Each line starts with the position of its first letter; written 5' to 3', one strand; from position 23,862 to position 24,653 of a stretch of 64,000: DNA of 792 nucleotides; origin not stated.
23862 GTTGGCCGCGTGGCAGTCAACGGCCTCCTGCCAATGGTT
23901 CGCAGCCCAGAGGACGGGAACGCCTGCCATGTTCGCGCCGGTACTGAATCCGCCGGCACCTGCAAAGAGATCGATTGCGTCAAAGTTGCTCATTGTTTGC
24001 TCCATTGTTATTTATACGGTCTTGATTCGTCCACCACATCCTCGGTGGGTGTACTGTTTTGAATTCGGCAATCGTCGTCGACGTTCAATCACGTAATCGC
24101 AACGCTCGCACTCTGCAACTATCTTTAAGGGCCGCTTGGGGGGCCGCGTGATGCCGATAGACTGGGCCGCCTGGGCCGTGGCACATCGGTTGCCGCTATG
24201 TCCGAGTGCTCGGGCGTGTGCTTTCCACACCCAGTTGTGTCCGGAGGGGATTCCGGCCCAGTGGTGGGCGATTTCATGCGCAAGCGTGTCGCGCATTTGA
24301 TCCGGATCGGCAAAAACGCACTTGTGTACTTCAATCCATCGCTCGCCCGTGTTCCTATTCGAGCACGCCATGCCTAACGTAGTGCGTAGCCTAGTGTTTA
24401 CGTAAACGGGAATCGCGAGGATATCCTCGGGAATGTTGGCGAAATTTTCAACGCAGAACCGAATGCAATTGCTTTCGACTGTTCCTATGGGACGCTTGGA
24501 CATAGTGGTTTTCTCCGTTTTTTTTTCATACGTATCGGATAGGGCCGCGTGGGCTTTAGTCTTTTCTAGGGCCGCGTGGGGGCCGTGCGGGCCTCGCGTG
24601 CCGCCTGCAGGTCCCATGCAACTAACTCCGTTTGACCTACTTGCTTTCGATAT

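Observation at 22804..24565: Operon SprT-like protease, cytosine-5 DNA methyltransferase and HicA-like ORF, preceded by direct repeats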

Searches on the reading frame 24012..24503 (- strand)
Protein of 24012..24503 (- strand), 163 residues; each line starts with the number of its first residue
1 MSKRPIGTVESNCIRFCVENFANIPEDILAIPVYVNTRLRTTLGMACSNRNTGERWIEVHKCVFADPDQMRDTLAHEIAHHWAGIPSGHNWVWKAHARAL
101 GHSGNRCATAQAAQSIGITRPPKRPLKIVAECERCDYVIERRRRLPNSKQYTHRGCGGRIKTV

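Call 3: search_protein_families(library=pfam, proteins=[window:24012-24503:-], max_evalue=0.1)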
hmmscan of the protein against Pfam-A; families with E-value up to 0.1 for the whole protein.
window:24012-24503:- (163 aa): 1 family
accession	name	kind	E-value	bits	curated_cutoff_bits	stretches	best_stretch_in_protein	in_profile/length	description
PF10263.15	SprT-like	-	2.4e-09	37.5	25.6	1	30-107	20-102/108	SprT-like family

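Call 4: search_protein_families(library=phrogs, proteins=[window:24012-24503:-], max_evalue=0.01)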
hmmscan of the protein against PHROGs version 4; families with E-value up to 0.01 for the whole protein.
window:24012-24503:- (163 aa): 7 families
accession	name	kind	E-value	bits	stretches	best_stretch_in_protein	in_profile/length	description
phrog_9897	-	unknown function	3e-11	44.2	1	13-81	32-103/192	-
phrog_6445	-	unknown function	2.1e-09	38.5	1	34-147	29-140/180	-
phrog_1006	-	unknown function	5.6e-09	36.9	1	68-112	65-109/155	-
phrog_3768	-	unknown function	8.2e-09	36.7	1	64-111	70-117/216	-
phrog_6361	-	unknown function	6.1e-07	30.3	1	65-112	77-127/203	-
phrog_24857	-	unknown function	1.8e-06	29.1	1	65-112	61-111/171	-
phrog_10840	-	unknown function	0.00027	21.9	1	66-110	75-118/223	-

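Call 14: find_homologous_proteins(query=window:24012-24503:-)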
Query window:24012-24503:- (163 aa): 10 proteins with E <= 0.001 among 40 candidates.
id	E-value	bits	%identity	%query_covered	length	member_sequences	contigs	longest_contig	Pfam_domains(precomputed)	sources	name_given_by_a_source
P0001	5.2e-110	382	100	100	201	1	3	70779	PF10263.16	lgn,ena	-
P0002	1.1e-61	225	64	100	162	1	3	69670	PF10263.16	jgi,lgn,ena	-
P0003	3.1e-52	194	58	97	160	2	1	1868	PF10263.16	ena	-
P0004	6.0e-50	187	56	97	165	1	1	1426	PF10263.16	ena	-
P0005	4.6e-48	181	56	97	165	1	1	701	PF10263.16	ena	-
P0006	2.2e-45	172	56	97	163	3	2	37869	PF10263.16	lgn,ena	-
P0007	9.1e-45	170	52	100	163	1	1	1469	PF10263.16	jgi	jgi:alkylated DNA nucleotide flippase Atl1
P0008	4.2e-40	155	48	100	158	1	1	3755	PF10263.16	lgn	-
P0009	5.2e-36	141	47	97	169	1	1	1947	PF10263.16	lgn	-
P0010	6.2e-26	109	51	72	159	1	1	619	PF10263.16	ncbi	-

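Call 16: find_encoding_contigs(protein=P0002, flank=6000, max_places=4)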
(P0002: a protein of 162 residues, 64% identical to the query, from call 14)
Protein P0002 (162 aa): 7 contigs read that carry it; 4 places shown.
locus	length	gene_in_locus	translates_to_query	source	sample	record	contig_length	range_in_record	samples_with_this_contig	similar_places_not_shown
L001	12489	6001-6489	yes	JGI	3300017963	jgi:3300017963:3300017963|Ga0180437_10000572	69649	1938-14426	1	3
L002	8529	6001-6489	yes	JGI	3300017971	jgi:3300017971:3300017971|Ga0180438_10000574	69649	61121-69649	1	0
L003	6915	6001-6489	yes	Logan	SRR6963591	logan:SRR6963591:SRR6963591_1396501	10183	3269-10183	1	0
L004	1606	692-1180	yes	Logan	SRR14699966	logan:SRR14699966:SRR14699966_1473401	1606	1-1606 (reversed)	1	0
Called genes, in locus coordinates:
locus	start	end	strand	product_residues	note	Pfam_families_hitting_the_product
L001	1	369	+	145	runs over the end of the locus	-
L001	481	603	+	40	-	-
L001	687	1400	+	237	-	-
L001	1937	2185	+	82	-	-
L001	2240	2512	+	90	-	-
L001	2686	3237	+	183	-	-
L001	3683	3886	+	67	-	-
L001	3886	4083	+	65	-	-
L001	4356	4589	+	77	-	-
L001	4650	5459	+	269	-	PF17338:GP88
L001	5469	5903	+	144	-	-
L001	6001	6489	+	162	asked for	PF10263:SprT-like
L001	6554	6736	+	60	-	-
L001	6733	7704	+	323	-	PF00145:DNA_methylase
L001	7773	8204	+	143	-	-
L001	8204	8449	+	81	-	-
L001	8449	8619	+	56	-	-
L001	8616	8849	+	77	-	-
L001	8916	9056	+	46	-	-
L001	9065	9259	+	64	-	-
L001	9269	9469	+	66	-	-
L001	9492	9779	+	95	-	-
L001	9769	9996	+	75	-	-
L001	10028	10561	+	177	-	PF16473:Rv2179c-like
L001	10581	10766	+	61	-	PF02954:HTH_8 (weak)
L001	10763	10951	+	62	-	-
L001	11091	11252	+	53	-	-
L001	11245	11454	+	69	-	-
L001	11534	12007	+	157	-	PF00383:dCMP_cyt_deam_1, PF14437:MafB19-deam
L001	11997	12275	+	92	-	-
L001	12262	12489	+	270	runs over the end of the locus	PF00303:Thymidylat_synt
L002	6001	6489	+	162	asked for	PF10263:SprT-like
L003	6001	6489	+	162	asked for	PF10263:SprT-like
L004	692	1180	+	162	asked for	PF10263:SprT-like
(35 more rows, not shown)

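Call 17: find_encoding_contigs(protein=P0006, flank=6000, max_places=4)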
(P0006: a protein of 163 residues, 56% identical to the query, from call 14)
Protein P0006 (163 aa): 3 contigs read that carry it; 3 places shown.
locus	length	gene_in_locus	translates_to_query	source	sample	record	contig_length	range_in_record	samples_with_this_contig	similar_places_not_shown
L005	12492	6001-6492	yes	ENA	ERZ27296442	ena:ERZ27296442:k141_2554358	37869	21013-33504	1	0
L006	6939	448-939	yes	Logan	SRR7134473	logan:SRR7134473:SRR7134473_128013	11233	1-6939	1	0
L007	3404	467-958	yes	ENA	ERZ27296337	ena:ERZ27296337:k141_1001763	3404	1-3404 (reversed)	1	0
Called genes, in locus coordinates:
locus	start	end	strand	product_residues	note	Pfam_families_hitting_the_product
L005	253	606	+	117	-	-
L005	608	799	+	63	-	-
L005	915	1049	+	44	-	-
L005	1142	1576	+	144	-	PF04002:RadC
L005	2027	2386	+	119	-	-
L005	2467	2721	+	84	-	-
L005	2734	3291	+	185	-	-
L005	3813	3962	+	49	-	-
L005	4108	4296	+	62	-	-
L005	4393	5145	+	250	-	-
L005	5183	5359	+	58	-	-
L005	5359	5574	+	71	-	-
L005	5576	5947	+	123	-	-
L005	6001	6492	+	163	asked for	PF10263:SprT-like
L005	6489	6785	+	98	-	-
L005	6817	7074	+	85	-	-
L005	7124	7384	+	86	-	-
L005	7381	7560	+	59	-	-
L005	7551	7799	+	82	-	-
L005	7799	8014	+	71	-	-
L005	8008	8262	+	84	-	-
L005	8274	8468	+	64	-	-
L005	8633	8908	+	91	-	-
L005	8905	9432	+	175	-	PF16473:Rv2179c-like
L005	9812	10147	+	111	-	-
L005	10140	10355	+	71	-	-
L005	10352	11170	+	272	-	PF00303:Thymidylat_synt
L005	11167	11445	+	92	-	-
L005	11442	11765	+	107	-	-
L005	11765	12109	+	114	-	-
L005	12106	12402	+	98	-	-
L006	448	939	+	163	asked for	PF10263:SprT-like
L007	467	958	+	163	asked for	PF10263:SprT-like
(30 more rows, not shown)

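Call 18: find_encoding_contigs(protein=P0001, flank=6000, max_places=4)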
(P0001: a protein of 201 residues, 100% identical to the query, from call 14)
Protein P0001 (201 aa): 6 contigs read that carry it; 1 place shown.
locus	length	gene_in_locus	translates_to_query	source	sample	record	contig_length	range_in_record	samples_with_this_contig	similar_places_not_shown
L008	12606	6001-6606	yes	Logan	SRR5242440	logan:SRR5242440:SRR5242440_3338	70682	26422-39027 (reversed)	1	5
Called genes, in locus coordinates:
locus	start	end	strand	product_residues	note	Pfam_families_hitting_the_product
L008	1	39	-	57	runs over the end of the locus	-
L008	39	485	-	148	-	-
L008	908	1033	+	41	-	-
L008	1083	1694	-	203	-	-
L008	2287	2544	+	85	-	-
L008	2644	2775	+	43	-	-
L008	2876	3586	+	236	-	-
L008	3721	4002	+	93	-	-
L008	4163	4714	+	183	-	-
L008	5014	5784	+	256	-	-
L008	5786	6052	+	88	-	-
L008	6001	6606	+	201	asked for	PF10263:SprT-like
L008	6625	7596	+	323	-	PF00145:DNA_methylase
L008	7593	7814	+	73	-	-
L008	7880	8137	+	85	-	-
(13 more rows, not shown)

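Call 32: search_solved_structures(query=window:24012-24503:-, max_evalue=1, show_alignments=2)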
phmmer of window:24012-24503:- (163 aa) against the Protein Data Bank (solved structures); distinct sequences matched with E-value up to 1: 7.
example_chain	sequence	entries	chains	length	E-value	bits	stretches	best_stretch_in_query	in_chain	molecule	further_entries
5szv_A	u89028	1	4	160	0.091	15.3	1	43-144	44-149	Acyl-CoA hydrolase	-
4ien_A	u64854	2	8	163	0.17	14.4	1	43-149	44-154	Putative acyl-CoA hydrolase | Acyl-CoA hydrolase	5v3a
5t02_A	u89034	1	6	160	0.28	13.6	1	42-144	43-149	Acyl-CoA hydrolase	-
5szy_A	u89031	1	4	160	0.32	13.5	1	43-144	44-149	Acyl-CoA hydrolase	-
5szz_A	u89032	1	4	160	0.33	13.4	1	43-144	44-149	Acyl-CoA hydrolase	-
5szu_A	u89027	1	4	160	0.34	13.4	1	43-144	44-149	Acyl-CoA hydrolase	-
6if3_A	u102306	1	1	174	0.93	12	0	96-151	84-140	Arf-GAP with coiled-coil, ANK repeat and PH domain-containing protein 2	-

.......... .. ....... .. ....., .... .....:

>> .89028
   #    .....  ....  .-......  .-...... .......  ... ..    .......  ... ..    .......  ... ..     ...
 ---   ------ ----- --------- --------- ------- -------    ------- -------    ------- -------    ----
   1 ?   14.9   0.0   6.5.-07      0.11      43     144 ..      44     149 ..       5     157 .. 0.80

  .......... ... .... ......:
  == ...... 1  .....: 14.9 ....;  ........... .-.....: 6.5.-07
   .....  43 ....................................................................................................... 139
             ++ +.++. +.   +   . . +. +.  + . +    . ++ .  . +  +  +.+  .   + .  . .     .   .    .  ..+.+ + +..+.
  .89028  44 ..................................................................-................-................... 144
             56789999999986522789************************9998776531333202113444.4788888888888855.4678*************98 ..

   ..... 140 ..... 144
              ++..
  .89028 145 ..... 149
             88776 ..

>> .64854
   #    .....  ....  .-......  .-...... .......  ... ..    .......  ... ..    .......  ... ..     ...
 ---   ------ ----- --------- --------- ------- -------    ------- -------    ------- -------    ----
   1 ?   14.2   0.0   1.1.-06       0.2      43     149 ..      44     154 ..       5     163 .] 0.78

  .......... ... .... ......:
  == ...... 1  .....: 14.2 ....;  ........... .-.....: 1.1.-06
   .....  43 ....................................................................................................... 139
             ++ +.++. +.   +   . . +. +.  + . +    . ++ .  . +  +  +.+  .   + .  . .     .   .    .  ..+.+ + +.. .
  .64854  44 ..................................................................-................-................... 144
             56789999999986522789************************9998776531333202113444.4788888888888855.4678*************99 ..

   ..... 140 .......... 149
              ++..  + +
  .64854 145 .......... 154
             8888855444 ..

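Call 35: search_dna_similar(query=window:24012-24503:-, collection=phages, mode=protein, max_evalue=0.001, max_rows=40)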
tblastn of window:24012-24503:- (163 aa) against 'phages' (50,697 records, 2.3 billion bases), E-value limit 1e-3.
Records with a match: 10; places in all: 11; records where one place covers at least 80% of the query: 7.
Best place of each record, by identity: <60% 10.
By first word of the organism name: Mycobacterium 6; Bacillus 2; Microbacterium 1; Bacteriophage 1.
By host as written in the record: Mycobacterium smegmatis mc2 155 3; Mycobacterium smegmatis mc#155 2; Bacillus anthracis Sterne 2; Mycobacterium smegmatis mc2155 1; Microbacterium foliorum NRRL B-24224 1; - 1.
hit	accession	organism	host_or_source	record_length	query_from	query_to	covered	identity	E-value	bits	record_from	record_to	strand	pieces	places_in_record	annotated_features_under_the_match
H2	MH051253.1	Mycobacterium phage GreedyLawyer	Mycobacterium smegmatis mc2 155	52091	1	148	91%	27.8%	2e-4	46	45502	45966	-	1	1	78: hypothetical protein | 77: hypothetical protein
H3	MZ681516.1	Mycobacterium phage Newrala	Mycobacterium smegmatis mc#155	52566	1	148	91%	27.8%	2e-4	46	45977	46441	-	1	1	83: SprT-like protease | 82: hypothetical protein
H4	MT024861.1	Mycobacterium phage Pmask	Mycobacterium smegmatis mc2 155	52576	1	148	91%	27.8%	2e-4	46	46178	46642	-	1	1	83: SprT-like protease | 82: membrane protein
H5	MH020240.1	Mycobacterium phage SuperAwesome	Mycobacterium smegmatis mc2 155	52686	1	148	91%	27.8%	2e-4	46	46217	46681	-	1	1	84: SprT-like protease | 83: hypothetical protein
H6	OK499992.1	Bacillus phage vB_BanS_Nate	Bacillus anthracis Sterne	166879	15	163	91%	27.5%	4e-4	45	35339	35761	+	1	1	SprT-like domain-containing protein spartan | hypothetical protein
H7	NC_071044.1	Bacillus phage vB_BanS_Nate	Bacillus anthracis Sterne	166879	15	163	91%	27.5%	4e-4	45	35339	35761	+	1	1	SprT-like domain-containing protein spartan | hypothetical protein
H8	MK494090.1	Mycobacterium phage Jordennis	Mycobacterium smegmatis mc#155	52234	1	148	91%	27.2%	7e-4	45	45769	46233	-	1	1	82: SprT-like protease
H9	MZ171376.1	Mycobacterium phage Hoot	Mycobacterium smegmatis mc2155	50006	51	148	60%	33.9%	7e-4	45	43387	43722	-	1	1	79: SprT-like protease | 78: hypothetical protein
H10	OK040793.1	Microbacterium phage Zooman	Microbacterium foliorum NRRL B-24224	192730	66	145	49%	33.8%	8e-5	47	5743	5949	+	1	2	12: SprT-like protease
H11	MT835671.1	Bacteriophage sp.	human fecal samples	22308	66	117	32%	42.3%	4e-4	45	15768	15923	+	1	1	record has no annotation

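Call 37: get_annotated_region(hit=H3, flank=3000)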
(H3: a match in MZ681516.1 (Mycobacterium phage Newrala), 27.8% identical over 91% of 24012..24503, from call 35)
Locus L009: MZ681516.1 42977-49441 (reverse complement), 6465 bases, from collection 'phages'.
description: Mycobacterium phage Newrala, complete genome.
organism: Mycobacterium phage Newrala (NCBI taxid 2873533)
taxonomy: Viruses; Duplodnaviria; Heunggongvirae; Uroviricota; Caudoviricetes; Gladiatorvirus; Gladiatorvirus ericB
host: Mycobacterium smegmatis mc#155; source: soil; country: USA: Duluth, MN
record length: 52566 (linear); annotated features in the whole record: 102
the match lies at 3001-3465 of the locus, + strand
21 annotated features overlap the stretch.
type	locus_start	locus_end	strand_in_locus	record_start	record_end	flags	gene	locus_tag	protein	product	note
CDS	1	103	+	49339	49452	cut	95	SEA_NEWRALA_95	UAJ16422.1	hypothetical protein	-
CDS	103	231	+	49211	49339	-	94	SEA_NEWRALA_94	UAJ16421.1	hypothetical protein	-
CDS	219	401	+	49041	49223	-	93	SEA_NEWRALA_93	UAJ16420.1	hypothetical protein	-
CDS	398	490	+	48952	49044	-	92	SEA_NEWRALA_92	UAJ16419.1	hypothetical protein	-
CDS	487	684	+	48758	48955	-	91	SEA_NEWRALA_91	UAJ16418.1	hypothetical protein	-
CDS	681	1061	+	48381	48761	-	90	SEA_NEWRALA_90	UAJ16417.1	hypothetical protein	-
CDS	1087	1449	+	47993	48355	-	89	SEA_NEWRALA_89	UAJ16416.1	ParB-like nuclease domain protein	-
CDS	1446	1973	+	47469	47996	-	88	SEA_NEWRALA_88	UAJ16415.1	DNA methylase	-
CDS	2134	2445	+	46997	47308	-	87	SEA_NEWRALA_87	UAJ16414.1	DNA methylase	-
CDS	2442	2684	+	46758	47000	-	86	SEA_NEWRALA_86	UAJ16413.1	membrane protein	-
CDS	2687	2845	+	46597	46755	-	85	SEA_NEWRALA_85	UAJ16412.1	hypothetical protein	-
CDS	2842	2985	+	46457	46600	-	84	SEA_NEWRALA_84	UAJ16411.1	hypothetical protein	-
CDS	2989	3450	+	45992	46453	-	83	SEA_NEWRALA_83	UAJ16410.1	SprT-like protease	-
CDS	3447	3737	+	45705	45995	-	82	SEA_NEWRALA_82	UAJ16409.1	hypothetical protein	-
CDS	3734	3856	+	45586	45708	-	81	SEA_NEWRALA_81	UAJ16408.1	hypothetical protein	-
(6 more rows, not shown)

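Call 41: search_protein_families(library=pfam, proteins=[L001:6554-6736:+, L001:7773-8204:+, L005:6489-6785:+, L005:6817-7074:+, L001:5469-5903:+, L001:4650-5459:+], max_evalue=0.01)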
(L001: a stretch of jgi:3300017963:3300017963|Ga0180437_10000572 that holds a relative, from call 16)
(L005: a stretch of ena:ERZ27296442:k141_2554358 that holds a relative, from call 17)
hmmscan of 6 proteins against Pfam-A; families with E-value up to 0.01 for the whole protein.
L001:6554-6736:+ (60 aa): 0 families

L001:7773-8204:+ (143 aa): 0 families

L005:6489-6785:+ (98 aa): 0 families

L005:6817-7074:+ (85 aa): 0 families

L001:5469-5903:+ (144 aa): 0 families

L001:4650-5459:+ (269 aa): 1 family
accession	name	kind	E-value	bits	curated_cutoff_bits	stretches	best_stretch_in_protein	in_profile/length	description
PF17338.8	GP88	-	6.6e-30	105.1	24.4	1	49-252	17-219/230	Gene product 88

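Call 59: find_related_loci(query=A2, collection=viral_contigs, flank=8000)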
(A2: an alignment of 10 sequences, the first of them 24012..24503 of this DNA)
Query A2 (163 aa) in viral_contigs; peptide patterns used: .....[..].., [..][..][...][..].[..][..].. (x = any residue, [..] = any of these).
136 stretches matched a pattern; 4 encode a relative of the query (tblastn E <= 1e-3); 4 distinct loci.
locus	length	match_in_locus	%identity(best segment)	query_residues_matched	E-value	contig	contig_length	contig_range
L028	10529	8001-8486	64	1-163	6e-66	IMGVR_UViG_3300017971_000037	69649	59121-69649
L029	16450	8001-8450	45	4-160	2e-33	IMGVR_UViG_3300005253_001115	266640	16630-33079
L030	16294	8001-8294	29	32-116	1e-5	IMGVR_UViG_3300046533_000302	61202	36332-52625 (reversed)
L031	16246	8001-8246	30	40-117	4e-5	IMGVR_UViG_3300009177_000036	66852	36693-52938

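Call 62: get_annotated_region(hit=H6, flank=4000)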
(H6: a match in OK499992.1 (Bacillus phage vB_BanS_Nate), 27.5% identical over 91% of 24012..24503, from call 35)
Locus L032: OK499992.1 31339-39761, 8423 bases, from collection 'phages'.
description: Bacillus phage vB_BanS_Nate, complete genome.
organism: Bacillus phage vB_BanS_Nate (NCBI taxid 2894788)
taxonomy: Viruses; Duplodnaviria; Heunggongvirae; Uroviricota; Caudoviricetes; Joanripponvirinae; Natevirus; Natevirus nate
host: Bacillus anthracis Sterne; source: soil; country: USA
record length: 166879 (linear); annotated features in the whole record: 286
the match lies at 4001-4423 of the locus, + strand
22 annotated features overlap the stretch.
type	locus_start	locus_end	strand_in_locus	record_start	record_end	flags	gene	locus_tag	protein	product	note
CDS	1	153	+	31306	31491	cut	-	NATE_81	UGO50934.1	hypothetical protein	gp81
CDS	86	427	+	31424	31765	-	-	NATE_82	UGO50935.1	hypothetical protein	gp82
CDS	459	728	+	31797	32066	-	-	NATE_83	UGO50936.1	hypothetical protein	gp83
CDS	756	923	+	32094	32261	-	-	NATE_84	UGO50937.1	hypothetical protein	gp84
CDS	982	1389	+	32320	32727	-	-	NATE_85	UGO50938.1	hypothetical protein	gp85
CDS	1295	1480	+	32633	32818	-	-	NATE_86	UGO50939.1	hypothetical protein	gp86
CDS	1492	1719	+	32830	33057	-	-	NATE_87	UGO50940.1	hypothetical protein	gp87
CDS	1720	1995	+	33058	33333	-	-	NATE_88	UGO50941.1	ribonuclease e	gp88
CDS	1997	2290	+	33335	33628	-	-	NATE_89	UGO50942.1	hypothetical protein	gp89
CDS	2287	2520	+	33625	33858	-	-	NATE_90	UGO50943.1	hypothetical protein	gp90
CDS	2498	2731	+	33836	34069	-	-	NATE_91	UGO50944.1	hypothetical protein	gp91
CDS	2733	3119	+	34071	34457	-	-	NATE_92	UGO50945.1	hypothetical protein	gp92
CDS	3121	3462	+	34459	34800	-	-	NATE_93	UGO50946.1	hypothetical protein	gp93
CDS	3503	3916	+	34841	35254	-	-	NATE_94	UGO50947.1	hypothetical protein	gp94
CDS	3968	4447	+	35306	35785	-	-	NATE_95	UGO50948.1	SprT-like domain-containing protein spartan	gp95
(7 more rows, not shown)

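Call 80: find_encoding_contigs(protein=P0008, flank=4000, max_places=2)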
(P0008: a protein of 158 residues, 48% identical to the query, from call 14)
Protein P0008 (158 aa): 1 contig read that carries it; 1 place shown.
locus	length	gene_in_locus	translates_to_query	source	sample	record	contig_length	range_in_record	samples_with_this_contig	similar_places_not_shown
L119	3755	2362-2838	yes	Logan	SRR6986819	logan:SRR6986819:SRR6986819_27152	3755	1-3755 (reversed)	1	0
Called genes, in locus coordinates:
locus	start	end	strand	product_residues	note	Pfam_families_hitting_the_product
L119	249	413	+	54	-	-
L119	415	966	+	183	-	-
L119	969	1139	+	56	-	-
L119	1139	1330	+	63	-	-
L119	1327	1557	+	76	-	-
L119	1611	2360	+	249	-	-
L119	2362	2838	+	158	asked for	PF10263:SprT-like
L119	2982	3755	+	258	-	?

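Call 81: find_encoding_contigs(protein=P0003, flank=4000, max_places=2)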
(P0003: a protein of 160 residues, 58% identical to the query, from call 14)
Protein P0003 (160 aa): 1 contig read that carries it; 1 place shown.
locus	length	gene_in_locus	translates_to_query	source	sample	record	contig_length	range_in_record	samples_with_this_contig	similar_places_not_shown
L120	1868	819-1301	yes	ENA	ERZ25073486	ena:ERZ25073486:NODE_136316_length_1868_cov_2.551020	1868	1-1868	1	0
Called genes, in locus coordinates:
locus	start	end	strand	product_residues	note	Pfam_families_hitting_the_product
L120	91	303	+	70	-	-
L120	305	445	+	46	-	-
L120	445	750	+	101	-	-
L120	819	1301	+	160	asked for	PF10263:SprT-like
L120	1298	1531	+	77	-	-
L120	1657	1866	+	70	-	?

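Call 82: find_encoding_contigs(protein=P0009, flank=4000, max_places=2)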
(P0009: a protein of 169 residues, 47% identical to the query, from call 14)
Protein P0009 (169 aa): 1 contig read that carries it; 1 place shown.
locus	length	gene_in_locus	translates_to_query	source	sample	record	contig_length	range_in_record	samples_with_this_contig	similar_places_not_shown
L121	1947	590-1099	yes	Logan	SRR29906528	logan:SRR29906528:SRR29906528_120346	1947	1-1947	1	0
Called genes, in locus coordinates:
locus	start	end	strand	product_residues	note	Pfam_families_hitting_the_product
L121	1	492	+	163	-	?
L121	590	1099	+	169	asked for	PF10263:SprT-like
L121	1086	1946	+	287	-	?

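Call 83: find_encoding_contigs(protein=P0007, flank=4000, max_places=2)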
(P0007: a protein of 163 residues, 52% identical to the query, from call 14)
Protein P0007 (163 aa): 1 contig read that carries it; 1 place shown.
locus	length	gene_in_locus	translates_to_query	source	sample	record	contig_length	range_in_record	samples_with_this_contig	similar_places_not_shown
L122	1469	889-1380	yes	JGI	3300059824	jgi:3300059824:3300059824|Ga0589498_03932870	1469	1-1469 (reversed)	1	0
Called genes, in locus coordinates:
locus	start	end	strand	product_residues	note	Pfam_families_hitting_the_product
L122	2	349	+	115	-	?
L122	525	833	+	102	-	-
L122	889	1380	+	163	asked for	PF10263:SprT-like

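Call 99: search_protein_families(library=ncbifam, proteins=[window:24012-24503:-], max_evalue=0.01)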
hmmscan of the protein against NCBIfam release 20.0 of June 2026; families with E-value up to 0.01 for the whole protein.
window:24012-24503:- (163 aa): 1 family
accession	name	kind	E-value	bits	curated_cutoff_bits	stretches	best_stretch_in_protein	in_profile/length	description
NF003339.0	PRK04351.1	equivalog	0.00016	21.4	113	1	33-162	26-144/149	SprT family protein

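Call 100: search_protein_families(library=padloc, proteins=[window:24012-24503:-], max_evalue=0.01)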
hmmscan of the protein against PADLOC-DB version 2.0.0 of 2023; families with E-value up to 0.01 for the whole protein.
window:24012-24503:- (163 aa): 0 families

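Call 104: predict_structure(alignment_id=A2)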
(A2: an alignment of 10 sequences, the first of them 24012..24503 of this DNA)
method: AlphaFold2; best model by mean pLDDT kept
length: 163 residues; sequences in the alignment: 10
mean_pLDDT: 89.0   pTM: 0.71
mean pLDDT of the five models: 89.0, 87.9, 81.3, 79.0, 75.8
residues with pLDDT >= 90: 101; 70-90: 53; 50-70: 9; < 50: 0
segments of 3 or more residues with pLDDT < 50: none
pLDDT, mean of each block of 10 residues (from residue 1): 89 96 95 93 92 95 93 95 89 94 75 74 82 92 83 89 86
secondary structure, 60 per line:
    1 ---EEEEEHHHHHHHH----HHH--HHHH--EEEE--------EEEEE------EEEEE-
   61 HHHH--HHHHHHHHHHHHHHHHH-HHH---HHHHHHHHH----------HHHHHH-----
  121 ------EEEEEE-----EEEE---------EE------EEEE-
elements in order: E4-8 H9-16 H26-29 E32-35 E44-48 E55-59 H61-64 H67-83 H91-99 H110-115 E127-132 E138-141 E159-162
